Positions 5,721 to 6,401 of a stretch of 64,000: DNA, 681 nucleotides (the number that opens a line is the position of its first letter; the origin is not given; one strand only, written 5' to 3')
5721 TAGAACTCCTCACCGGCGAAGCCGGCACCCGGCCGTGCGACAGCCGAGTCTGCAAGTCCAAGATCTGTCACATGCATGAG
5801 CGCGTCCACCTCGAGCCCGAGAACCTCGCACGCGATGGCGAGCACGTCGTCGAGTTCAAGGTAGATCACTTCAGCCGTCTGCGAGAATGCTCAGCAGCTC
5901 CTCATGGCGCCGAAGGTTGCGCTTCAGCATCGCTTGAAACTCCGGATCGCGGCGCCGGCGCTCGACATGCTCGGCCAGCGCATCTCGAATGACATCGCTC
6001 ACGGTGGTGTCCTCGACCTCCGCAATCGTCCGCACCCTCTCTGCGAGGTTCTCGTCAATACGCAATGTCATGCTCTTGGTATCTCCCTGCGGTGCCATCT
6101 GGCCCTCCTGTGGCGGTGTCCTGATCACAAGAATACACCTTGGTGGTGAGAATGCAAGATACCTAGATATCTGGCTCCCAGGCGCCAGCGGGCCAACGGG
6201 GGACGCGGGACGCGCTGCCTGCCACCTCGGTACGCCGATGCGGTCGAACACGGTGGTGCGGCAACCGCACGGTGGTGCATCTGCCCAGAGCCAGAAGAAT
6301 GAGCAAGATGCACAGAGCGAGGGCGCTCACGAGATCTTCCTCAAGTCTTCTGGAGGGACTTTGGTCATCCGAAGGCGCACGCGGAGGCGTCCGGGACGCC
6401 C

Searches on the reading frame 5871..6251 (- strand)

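Call 4: search_protein_families(library=pfam, proteins=[window:5871-6251:-], max_evalue=1)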
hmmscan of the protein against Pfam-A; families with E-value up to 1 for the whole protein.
window:5871-6251:- (126 aa): 6 families
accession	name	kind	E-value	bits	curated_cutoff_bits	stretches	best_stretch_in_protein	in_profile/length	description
PF01402.27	RHH_1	-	9e-07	29.1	20.5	1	62-98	3-39/39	Ribbon-helix-helix protein, copG family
PF19807.5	DUF6290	-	4.5e-05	24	27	1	60-97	3-40/72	Family of unknown function (DUF6290)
PF19891.5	DUF6364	-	0.00066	20.5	27.3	1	60-102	4-39/70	Family of unknown function (DUF6364)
PF07704.17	PSK_trans_fac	-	0.0021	19.4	28.3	1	61-117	1-60/82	Rv0623-like transcription factor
PF12441.14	CopG_antitoxin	-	0.0084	17.3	28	1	57-94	41-78/79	CopG antitoxin of type II toxin-antitoxin system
PF09957.15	VapB_antitoxin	-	0.028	14.7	23.4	1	62-102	4-42/47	Bacterial antitoxin of type II TA system, VapB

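Call 5: search_protein_families(library=padloc, proteins=[window:5871-6251:-], max_evalue=1)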
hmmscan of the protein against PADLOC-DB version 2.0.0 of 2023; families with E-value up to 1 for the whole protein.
window:5871-6251:- (126 aa): 0 families

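Call 7: search_protein_families(library=ncbifam, proteins=[window:5871-6251:-], max_evalue=1)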
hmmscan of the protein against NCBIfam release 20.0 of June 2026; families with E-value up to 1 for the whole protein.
window:5871-6251:- (126 aa): 6 families
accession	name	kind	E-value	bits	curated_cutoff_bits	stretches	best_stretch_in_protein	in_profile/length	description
NF046040.1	RelB_antitoxin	equivalog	0.00014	22.1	50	1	61-97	1-37/69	type II toxin-antitoxin system RelB family antitoxin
NF041793.1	ORF56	equivalog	0.00076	19.5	50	1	70-96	12-38/39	ORF56 family plasmid copy control protein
NF053762.1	aCcr1_fam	equivalog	0.0043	16.9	60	1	62-93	4-35/38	aCcr1 family cell cycle regulator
NF050031.1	triculamin_pre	equivalog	0.0094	15.8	65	1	72-97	17-42/50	triculamin-like lasso peptide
NF008412.0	PRK11235.1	equivalog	0.016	15.4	96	1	60-107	3-49/80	type II toxin-antitoxin system RelB/DinJ family antitoxin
NF048017.1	antitoxin_RelB_like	equivalog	0.028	14.7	50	1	64-99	1-36/70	type II toxin-antitoxin system RelB family antitoxin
